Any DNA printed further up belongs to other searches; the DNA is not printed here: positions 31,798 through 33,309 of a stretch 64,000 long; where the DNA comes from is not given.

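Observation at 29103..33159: Stand-alone three-gene LicD cassette with an FrbH-like nucleotidyltransferase-PLP fusion: candidate pathway for a CMP-activated amino-alkyl phosph(on)ate head group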

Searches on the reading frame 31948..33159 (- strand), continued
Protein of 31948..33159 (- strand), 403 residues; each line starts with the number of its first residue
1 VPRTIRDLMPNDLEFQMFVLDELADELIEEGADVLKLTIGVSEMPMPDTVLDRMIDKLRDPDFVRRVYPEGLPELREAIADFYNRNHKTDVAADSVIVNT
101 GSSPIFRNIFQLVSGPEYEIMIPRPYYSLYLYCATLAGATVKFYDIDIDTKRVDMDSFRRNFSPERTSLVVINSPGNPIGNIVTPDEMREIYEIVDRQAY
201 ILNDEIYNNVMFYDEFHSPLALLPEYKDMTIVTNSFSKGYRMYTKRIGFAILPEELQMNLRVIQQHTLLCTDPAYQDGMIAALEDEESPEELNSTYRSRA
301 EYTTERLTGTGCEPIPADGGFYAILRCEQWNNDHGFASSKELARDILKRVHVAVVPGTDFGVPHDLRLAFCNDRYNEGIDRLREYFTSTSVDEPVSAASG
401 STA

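Call 95: find_encoding_contigs(protein=P0219, flank=6000, max_places=4)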
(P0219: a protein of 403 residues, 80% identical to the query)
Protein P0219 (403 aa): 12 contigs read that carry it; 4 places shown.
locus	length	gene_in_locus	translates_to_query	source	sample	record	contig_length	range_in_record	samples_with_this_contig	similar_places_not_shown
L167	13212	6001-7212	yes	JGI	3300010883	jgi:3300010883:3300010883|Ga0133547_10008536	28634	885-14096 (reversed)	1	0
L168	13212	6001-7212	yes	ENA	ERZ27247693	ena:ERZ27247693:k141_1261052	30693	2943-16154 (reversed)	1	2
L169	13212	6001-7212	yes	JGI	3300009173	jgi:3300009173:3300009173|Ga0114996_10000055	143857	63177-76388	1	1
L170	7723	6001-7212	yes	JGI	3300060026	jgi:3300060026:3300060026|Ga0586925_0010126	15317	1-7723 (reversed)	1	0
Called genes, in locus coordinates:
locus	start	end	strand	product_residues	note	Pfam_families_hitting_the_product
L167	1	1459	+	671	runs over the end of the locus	PF00004:AAA, PF17862:AAA_lid_3, PF01434:Peptidase_M41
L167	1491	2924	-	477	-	PF00884:Sulfatase (faint), PF01663:Phosphodiest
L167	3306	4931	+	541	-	PF27448:Rph_4th, PF00391:PEP-utilizers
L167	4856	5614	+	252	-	PF00487:FA_desaturase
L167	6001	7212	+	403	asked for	PF00155:Aminotran_1_2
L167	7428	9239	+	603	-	PF12804:NTP_transf_3 (weak), PF00155:Aminotran_1_2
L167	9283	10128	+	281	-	PF04991:LicD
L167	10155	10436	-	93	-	PF13031:DUF3892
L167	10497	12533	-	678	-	PF00144:Beta-lactamase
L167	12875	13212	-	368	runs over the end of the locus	PF00107:ADH_zinc_N (weak)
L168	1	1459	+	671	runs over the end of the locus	PF00004:AAA, PF17862:AAA_lid_3, PF01434:Peptidase_M41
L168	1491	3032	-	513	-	PF00884:Sulfatase (faint), PF01663:Phosphodiest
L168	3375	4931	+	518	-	PF27448:Rph_4th, PF00391:PEP-utilizers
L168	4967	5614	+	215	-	PF00487:FA_desaturase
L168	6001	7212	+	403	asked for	PF00155:Aminotran_1_2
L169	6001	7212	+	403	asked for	PF00155:Aminotran_1_2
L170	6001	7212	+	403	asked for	PF00155:Aminotran_1_2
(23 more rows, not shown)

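Call 96: find_encoding_contigs(protein=P0215, flank=6000, max_places=2)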
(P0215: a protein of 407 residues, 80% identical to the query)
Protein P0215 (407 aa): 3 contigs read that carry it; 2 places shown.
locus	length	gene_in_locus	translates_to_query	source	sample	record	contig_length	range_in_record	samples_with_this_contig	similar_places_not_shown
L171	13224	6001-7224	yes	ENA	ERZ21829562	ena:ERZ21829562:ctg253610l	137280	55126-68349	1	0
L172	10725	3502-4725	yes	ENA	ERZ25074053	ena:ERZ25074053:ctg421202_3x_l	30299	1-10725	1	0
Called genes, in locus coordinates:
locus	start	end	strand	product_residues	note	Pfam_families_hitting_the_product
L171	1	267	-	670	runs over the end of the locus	PF02129:Peptidase_S15, PF00326:Peptidase_S9 (weak), PF00561:Abhydrolase_1 (weak), PF12146:Hydrolase_4 (weak), PF08530:PepX_C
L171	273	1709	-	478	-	PF02771:Acyl-CoA_dh_N, PF11794:HpaB_N (weak), PF02770:Acyl-CoA_dh_M, PF00441:Acyl-CoA_dh_1, PF08028:Acyl-CoA_dh_2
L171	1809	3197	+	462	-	PF01548:DEDD_Tnp_IS110, PF02371:Transposase_20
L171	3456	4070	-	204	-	PF00702:Hydrolase, PF13242:Hydrolase_like (weak)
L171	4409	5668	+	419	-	PF00155:Aminotran_1_2, PF01041:DegT_DnrJ_EryC1 (weak)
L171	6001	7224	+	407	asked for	PF00155:Aminotran_1_2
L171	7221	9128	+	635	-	PF00483:NTP_transferase, PF01128:IspD (weak), PF12804:NTP_transf_3, PF00155:Aminotran_1_2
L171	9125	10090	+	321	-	PF04991:LicD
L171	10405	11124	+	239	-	-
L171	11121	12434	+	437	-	-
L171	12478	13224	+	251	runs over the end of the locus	PF00072:Response_reg, PF00486:Trans_reg_C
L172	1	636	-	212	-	?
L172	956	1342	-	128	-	PF00702:Hydrolase, PF13242:Hydrolase_like (weak)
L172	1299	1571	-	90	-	-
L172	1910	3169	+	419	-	PF00155:Aminotran_1_2, PF01041:DegT_DnrJ_EryC1 (weak)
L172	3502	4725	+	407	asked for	PF00155:Aminotran_1_2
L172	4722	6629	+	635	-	PF00483:NTP_transferase, PF01128:IspD (weak), PF12804:NTP_transf_3, PF00155:Aminotran_1_2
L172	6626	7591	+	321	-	PF04991:LicD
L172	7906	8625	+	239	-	-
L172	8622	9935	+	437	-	-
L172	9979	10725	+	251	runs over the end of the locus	PF00072:Response_reg, PF00486:Trans_reg_C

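Call 97: search_protein_families(library=ncbifam, proteins=[L171:3456-4070:-, L171:4409-5668:+, L166:11253-12836:+, L167:1491-2924:-, L167:3306-4931:+, L171:10405-11124:+, L171:11121-12434:+], max_evalue=0.00001)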
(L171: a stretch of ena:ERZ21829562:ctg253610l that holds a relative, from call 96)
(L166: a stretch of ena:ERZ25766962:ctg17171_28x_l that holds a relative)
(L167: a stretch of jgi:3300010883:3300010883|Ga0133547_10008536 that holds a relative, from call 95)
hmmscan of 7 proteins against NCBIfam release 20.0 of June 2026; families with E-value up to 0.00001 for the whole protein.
L171:3456-4070:- (204 aa): 10 families
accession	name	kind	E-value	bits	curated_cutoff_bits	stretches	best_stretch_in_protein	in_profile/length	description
NF006991.0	PRK09456.1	equivalog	5.9e-46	156.7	295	1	10-197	4-192/199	glucose-1-phosphatase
TIGR01509.1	HAD-SF-IA-v3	subfamily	5e-15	56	29.4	1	135-189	101-154/154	HAD-IA family hydrolase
TIGR02247.1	HAD-1A3-hyp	subfamily_domain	1.1e-11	44.8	125.4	1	8-195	4-201/211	epoxide hydrolase N-terminal domain-like phosphatase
TIGR01993.1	Pyr-5-nucltdase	equivalog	2.2e-11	43.9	142.9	1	98-189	92-183/183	pyrimidine 5'-nucleotidase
TIGR02254.1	YjjG_YfnB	equivalog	1.8e-09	37.4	159.9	1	90-195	97-202/223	YjjG family noncanonical pyrimidine nucleotidase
TIGR01428.1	HAD_type_II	equivalog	7.7e-08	32.6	125.4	1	97-190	98-191/197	haloacid dehalogenase type II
TIGR02252.1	DREG-2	subfamily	6.7e-07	29.3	155.2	1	93-188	108-203/203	HAD hydrolase, REG-2-like, family IA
NF006976.0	PRK09449.1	equivalog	7.2e-07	28.9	183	1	84-193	89-199/225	pyrimidine 5'-nucleotidase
TIGR01691.1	enolase-ppase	equivalog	1.3e-06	28.1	128.1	1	124-197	136-209/224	acireductone synthase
TIGR02253.1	CTE7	subfamily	3.1e-06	27.1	169.75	1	89-197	93-202/221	TIGR02253 family HAD-type hydrolase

L171:4409-5668:+ (419 aa): 66 families (the best 25 are shown)
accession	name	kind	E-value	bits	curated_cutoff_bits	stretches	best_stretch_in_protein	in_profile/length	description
NF004769.0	PRK06107.1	equivalog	4.5e-157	522.9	617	1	5-399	7-401/402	aspartate transaminase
NF041091.1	asp_aminotase_Arch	equivalog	3.2e-100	335.6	550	1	5-396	1-375/376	aspartate aminotransferase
NF005816.0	PRK07682.1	equivalog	7.8e-81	271.7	620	1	3-398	5-385/390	aminotransferase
NF005817.0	PRK07683.1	equivalog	1.1e-79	267.9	575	1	17-397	14-382/387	aminotransferase A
NF041364.1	GntC_guanitoxin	equivalog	9.3e-76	255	415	1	34-395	1-356/356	guanitoxin biosynthesis PLP-dependent (S)-gamma-hydroxy-L-arginine cyclodehydratase GntC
NF005588.0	PRK07309.1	equivalog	2.4e-69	234.1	576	1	17-397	16-387/391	pyridoxal phosphate-dependent aminotransferase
NF006230.0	PRK08363.1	equivalog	2.8e-67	227.2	534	1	2-398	2-394/398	alanine aminotransferase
NF006229.0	PRK08361.1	equivalog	8.5e-67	225.8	624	1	21-394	23-386/391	aspartate aminotransferase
NF004975.0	PRK06348.1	equivalog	2e-66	224.6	549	1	29-395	27-382/384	pyridoxal phosphate-dependent aminotransferase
NF005601.0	PRK07337.1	equivalog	1.4e-64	218.6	496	1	2-395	6-391/394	pyridoxal phosphate-dependent aminotransferase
NF004621.0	PRK05957.1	equivalog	1.8e-64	217.9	498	1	33-395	29-382/389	pyridoxal phosphate-dependent aminotransferase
NF004770.0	PRK06108.1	subfamily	2.2e-63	214.4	422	1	9-397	18-393/396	pyridoxal phosphate-dependent aminotransferase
NF005855.0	PRK07777.1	equivalog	3.6e-63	214.2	553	1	25-369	22-356/391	pyridoxal phosphate-dependent aminotransferase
NF005744.0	PRK07568.1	subfamily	5.6e-62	209.8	389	1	3-327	2-323/398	pyridoxal phosphate-dependent aminotransferase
NF006514.0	PRK08960.1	equivalog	9e-61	205.8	554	1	3-395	4-384/388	pyridoxal phosphate-dependent aminotransferase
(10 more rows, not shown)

L166:11253-12836:+ (527 aa): 5 families
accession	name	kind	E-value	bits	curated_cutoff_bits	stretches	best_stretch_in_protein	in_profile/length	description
NF045661.1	HdlasePehA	equivalog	7.9e-181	602.1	900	1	5-510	2-502/506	phosphoric/sulfuric ester hydrolase PehA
NF010322.0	PRK13759.1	equivalog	9.1e-72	242.1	481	1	3-499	4-463/486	arylsulfatase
TIGR03417.1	chol_sulfatase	equivalog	5.2e-53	180.6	433.45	2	201-495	179-443/500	choline-sulfatase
NF052527.1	Mn_arylsulf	exception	5.9e-36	124.4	850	2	180-506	171-465/479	manganese-dependent arylsulfatase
NF038282.1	LapC_YejM_PbgA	exception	4e-10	38.6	825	1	251-381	376-498/584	LPS biosynthesis-modulating metalloenzyme YejM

L167:1491-2924:- (477 aa): 2 families
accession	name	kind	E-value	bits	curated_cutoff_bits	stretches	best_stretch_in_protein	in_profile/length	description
TIGR02335.1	hydr_PhnA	equivalog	1e-08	34.7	407.55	0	10-91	18-100/408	phosphonoacetate hydrolase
NF042991.1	alk_phos_PafA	equivalog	8.3e-08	31.1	650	0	371-428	492-548/554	alkaline phosphatase PafA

L167:3306-4931:+ (541 aa): 21 families
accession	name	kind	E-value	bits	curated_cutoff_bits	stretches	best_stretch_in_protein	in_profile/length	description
NF052632.1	undecylprod_RedH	equivalog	6.8e-46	156.6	1350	1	118-509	462-852/880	undecylprodigiosin ligase RedH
NF004881.0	PRK06241.2-2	equivalog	1e-44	153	883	1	99-508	455-863/898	phosphoenolpyruvate synthase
NF052631.1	prodigiosin_PigC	equivalog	1.4e-42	145.6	1300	1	117-513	464-860/883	prodigiosin ligase PigC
NF004878.0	PRK06241.1-3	subfamily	1.8e-41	142.1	945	1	156-508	511-862/891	phosphoenolpyruvate synthase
NF041857.1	RIF_Ptrans_rph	equivalog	1.3e-35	123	999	1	197-509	527-838/864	rifamycin-inactivating phosphotransferase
NF004877.0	PRK06241.1-2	subfamily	3.8e-35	121.4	866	1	177-513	511-846/869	phosphoenolpyruvate synthase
NF004880.0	PRK06241.2-1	equivalog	6.6e-34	116.9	972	1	123-510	428-812/837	phosphoenolpyruvate synthase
NF004883.0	PRK06241.2-4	equivalog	1.2e-28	99.7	1063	1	169-507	541-885/928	phosphoenolpyruvate synthase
NF000283.1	RPH_KJ151292.1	equivalog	2.1e-24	85.8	1700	1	198-508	528-837/865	rifamycin-inactivating phosphotransferase Rph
NF004879.0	PRK06241.1-4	equivalog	3.4e-24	85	976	1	239-509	571-842/868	phosphoenolpyruvate synthase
NF006153.0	PRK08296.1-5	subfamily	5.3e-22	77.9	578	1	426-514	499-585/608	hypothetical protein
NF004520.0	PRK05865.1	equivalog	1.2e-20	73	1509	1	329-509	639-811/854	sugar epimerase family protein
NF006151.0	PRK08296.1-3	equivalog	1.2e-18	67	693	1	427-509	497-577/604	hypothetical protein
NF006150.0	PRK08296.1-2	subfamily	1.7e-18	66.2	650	1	424-515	496-585/633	hypothetical protein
NF005057.0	PRK06464.1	equivalog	3.5e-18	65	598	1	425-509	352-434/798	phosphoenolpyruvate synthase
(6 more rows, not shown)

L171:10405-11124:+ (239 aa): 0 families

L171:11121-12434:+ (437 aa): 0 families
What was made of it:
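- On Aspartate aminotransferase subgroup Ib: A genuine AspAT (523 bits) lies beside the cassette AT in L171/L172 (calls 96, 97).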
